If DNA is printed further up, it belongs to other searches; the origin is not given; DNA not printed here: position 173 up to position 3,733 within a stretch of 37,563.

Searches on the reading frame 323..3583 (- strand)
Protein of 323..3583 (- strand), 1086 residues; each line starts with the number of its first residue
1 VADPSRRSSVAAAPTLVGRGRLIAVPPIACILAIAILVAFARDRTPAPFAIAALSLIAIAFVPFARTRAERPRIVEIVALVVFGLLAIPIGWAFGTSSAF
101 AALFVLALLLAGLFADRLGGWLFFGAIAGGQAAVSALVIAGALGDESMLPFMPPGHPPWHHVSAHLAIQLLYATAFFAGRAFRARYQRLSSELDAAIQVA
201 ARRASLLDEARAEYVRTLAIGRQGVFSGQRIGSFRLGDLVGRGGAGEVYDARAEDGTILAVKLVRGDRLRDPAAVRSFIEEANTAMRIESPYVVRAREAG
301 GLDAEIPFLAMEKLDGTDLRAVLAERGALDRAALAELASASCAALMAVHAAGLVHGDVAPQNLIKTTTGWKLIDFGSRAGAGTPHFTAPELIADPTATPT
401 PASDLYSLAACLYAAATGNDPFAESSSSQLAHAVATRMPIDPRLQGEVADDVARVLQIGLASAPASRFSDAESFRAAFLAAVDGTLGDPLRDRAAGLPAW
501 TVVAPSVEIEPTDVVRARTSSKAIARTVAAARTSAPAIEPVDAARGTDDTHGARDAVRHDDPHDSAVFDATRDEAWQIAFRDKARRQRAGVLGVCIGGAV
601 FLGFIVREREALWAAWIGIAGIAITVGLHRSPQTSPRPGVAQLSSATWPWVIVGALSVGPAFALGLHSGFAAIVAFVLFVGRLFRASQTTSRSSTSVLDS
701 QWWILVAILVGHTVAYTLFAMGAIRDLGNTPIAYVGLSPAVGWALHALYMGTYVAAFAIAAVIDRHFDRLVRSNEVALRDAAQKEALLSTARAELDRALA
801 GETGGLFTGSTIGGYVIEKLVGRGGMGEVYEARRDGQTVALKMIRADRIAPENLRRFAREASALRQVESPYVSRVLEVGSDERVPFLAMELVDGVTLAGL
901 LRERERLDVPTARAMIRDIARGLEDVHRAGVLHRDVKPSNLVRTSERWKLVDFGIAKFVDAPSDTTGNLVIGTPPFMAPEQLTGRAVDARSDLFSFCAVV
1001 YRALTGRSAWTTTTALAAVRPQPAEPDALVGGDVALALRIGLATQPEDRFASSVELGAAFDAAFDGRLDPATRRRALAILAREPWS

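Call 60: search_protein_families(library=pfam, proteins=[window:323-3583:-], max_evalue=0.001)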
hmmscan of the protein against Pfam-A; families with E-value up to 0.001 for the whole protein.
window:323-3583:- (1086 aa): 8 families
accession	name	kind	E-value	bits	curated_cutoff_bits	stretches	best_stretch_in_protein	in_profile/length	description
PF00069.31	Pkinase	-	3.2e-68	230.4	31.7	2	815-1012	1-199/263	Protein kinase domain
PF07714.23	PK_Tyr_Ser-Thr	-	1.4e-39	136.4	23.1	2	817-1011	3-206/258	Protein tyrosine and serine/threonine kinase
PF01636.29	APH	-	1.1e-12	48.6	23.2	2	829-929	13-110/239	Phosphotransferase enzyme family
PF03109.22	ABC1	-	1.4e-08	34.6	22.9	0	853-960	116-218/244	ABC1 atypical kinase-like domain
PF17667.7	Pkinase_fungal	-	4.7e-08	32.6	24.1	1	916-999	292-382/387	Fungal protein kinase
PF06293.20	Kdo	-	1.4e-07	31.6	21.3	0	879-953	87-166/207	Lipopolysaccharide kinase (Kdo/WaaP) family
PF01163.29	RIO1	-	0.00021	21.4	22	0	309-376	83-149/187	RIO domain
PF13095.12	FTA2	-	0.00038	20.6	30.2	0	904-956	165-213/214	Kinetochore Sim4 complex subunit FTA2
